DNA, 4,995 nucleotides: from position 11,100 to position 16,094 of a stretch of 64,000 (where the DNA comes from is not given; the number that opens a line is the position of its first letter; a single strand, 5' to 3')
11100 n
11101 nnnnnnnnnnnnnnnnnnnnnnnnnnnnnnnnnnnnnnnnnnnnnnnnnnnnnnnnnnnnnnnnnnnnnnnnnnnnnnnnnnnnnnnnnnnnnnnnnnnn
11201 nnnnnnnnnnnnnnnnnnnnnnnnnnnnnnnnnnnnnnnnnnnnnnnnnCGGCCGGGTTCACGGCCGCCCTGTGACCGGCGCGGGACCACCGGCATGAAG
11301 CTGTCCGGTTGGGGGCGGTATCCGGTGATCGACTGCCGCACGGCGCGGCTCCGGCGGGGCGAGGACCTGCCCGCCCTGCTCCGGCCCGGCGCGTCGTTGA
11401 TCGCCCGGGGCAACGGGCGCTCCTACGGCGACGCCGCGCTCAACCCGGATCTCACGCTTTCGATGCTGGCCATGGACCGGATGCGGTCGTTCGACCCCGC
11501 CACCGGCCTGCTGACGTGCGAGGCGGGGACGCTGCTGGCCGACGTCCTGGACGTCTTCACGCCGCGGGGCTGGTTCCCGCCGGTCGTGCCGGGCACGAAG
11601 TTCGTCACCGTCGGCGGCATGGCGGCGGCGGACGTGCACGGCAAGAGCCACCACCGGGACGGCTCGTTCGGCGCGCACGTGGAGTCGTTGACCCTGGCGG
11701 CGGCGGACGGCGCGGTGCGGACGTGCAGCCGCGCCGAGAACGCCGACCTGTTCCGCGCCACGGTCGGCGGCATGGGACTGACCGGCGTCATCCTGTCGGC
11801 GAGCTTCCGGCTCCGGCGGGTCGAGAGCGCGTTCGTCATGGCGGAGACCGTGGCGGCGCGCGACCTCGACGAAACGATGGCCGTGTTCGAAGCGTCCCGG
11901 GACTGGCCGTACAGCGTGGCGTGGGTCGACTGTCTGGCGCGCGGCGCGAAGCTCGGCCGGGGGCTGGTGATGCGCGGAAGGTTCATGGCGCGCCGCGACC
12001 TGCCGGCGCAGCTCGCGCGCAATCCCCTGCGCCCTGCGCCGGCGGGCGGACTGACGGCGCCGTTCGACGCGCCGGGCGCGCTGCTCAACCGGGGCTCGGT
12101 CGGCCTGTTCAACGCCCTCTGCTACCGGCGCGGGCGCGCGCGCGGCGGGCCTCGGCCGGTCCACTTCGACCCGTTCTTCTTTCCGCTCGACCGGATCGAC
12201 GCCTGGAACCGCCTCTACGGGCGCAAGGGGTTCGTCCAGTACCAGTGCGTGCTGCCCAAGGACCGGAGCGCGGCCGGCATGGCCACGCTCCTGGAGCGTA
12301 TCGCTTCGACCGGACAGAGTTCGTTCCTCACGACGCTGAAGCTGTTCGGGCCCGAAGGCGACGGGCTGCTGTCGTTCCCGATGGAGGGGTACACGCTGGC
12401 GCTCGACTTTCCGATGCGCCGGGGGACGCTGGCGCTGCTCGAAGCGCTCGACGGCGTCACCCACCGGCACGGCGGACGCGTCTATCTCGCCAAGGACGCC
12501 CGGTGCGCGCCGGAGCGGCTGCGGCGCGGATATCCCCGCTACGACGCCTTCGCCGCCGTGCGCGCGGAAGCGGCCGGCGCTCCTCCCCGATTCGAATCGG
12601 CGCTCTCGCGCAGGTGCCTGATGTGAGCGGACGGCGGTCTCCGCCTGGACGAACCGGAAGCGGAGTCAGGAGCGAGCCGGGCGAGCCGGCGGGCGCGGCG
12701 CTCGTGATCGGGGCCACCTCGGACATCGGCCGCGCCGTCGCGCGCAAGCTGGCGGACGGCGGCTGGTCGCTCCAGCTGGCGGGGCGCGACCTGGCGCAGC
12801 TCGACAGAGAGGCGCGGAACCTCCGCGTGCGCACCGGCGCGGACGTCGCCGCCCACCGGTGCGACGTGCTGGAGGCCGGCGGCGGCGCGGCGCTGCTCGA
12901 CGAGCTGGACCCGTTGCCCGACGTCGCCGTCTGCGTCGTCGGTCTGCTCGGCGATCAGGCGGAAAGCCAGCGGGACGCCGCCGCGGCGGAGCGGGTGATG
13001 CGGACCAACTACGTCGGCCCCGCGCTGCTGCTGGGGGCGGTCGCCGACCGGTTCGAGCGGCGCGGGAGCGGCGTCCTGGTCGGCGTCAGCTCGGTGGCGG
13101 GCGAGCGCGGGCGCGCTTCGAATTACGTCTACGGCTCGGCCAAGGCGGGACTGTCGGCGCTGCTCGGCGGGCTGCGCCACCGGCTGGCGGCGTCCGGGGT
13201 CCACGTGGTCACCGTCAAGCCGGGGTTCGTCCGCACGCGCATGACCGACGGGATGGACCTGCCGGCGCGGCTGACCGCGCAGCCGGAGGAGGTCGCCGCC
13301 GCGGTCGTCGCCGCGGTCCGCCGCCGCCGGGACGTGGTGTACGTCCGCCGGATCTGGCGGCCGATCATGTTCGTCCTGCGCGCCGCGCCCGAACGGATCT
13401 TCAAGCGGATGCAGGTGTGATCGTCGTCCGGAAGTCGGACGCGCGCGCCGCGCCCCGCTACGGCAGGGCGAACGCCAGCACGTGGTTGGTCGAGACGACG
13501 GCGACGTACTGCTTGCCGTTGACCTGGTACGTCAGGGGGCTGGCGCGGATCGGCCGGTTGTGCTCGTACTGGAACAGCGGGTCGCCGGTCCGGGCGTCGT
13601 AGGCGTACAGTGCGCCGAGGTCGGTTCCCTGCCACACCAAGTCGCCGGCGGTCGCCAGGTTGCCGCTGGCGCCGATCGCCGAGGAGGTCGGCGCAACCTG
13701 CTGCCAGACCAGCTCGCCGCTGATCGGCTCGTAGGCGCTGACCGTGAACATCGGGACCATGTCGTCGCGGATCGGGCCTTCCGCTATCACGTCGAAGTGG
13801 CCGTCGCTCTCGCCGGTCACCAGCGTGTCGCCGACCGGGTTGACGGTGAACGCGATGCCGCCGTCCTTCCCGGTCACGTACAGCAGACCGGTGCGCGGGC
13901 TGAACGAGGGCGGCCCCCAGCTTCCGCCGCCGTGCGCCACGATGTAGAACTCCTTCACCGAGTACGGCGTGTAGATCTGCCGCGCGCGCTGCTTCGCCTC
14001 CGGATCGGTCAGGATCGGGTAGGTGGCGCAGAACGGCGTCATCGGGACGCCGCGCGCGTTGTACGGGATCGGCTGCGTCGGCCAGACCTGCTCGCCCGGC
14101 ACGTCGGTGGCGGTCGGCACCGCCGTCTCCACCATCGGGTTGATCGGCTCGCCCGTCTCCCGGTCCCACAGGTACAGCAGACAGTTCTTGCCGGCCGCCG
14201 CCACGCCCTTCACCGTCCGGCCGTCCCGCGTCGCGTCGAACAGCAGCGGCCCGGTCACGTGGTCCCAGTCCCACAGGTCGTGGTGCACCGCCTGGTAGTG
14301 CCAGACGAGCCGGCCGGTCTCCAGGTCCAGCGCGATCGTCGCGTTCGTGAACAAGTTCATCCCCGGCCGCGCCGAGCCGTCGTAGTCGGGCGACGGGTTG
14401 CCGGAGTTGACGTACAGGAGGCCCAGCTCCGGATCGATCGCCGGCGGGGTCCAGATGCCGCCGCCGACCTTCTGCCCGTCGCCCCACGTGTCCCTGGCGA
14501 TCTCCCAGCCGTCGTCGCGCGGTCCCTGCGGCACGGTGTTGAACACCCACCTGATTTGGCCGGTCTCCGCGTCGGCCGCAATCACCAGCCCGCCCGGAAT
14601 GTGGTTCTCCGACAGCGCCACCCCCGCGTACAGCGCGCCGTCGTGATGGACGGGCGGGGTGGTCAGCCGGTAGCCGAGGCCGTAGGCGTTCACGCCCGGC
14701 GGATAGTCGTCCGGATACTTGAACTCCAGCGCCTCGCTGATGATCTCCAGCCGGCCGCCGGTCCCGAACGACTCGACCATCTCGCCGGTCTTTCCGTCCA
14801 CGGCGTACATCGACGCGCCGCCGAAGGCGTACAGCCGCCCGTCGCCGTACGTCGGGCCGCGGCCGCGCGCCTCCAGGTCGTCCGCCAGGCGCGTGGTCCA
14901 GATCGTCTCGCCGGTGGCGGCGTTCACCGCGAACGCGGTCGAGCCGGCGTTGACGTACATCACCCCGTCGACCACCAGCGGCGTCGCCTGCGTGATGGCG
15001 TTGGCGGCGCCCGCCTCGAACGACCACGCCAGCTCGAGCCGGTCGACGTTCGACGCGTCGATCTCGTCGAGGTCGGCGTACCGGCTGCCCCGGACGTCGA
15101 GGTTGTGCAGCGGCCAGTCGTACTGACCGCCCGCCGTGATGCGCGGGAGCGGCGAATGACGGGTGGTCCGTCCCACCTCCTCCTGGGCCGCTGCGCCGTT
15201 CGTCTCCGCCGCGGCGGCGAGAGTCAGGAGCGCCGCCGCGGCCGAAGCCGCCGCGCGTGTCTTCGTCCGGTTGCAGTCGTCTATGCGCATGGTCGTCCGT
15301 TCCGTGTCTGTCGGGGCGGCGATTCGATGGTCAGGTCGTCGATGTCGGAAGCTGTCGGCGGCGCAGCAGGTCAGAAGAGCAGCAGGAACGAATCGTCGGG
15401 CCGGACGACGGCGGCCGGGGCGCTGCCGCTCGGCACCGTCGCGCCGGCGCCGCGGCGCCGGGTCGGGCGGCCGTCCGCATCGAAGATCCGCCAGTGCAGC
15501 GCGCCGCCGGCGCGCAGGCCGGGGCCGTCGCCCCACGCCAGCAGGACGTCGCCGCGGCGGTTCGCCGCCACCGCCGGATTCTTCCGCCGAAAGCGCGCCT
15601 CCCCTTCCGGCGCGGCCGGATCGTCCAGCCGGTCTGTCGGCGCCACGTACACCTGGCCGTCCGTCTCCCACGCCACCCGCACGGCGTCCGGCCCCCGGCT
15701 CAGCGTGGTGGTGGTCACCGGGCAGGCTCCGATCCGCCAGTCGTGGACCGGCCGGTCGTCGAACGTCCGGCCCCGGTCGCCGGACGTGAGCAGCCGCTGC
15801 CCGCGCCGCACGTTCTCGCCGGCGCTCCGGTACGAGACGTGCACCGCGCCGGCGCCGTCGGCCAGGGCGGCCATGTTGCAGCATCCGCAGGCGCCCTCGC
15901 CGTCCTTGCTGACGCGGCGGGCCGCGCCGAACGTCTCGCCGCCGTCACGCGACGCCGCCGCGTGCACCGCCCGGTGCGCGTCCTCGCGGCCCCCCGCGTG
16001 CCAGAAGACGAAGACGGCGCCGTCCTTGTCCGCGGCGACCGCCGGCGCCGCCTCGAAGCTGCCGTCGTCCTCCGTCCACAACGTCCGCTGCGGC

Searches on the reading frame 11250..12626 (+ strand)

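Call 32: search_protein_families(library=pfam, proteins=[window:11250-12626:+], max_evalue=0.0001)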
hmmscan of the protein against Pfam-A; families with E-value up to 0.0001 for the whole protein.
window:11250-12626:+ (458 aa): 1 family
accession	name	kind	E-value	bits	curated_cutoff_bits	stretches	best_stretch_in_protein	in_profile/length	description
PF01565.28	FAD_binding_4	-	5.7e-20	71.9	26.4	1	47-160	24-139/139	FAD binding domain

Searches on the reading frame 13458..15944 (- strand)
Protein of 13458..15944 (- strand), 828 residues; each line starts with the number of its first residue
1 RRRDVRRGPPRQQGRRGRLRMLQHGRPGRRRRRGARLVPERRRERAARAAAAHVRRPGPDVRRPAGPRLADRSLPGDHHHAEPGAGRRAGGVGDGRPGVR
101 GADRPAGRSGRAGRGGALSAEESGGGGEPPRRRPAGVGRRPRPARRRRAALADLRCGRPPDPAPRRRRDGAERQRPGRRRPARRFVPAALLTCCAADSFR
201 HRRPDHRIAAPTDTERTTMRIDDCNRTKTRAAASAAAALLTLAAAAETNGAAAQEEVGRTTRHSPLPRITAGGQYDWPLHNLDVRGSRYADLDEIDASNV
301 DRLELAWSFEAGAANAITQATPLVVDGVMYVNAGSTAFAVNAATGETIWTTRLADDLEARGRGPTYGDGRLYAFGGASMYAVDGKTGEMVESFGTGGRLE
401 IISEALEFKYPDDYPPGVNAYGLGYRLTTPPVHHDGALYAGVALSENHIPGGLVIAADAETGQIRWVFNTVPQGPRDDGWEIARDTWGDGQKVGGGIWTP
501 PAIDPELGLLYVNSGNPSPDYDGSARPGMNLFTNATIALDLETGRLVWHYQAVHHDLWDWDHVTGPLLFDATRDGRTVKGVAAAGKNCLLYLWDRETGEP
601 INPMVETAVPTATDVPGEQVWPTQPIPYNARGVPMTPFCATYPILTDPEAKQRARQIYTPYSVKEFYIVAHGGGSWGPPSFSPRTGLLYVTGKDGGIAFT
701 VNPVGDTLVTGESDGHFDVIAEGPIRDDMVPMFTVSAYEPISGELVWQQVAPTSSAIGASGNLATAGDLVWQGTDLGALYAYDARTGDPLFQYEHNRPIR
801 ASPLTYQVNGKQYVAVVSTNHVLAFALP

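Call 32: search_protein_families(library=pfam, proteins=[window:13458-15944:-], max_evalue=0.0001)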
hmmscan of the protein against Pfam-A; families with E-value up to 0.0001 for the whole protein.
window:13458-15944:- (828 aa): 3 families
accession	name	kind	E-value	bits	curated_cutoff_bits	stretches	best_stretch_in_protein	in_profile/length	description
PF01011.28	PQQ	-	5.3e-100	336.3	26.7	2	277-696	1-439/595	Glucose/ethanol/alcohol dehydrogenase, beta-propeller domain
PF13360.13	PQQ_2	-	4.5e-19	69.5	27.6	2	734-825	4-88/233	Outer membrane protein assembly factor BamB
PF13570.13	Beta-prop_ACSF4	-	1.1e-09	38.6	133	0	737-822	33-114/329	Beta-alanine-activating enzyme, beta-propeller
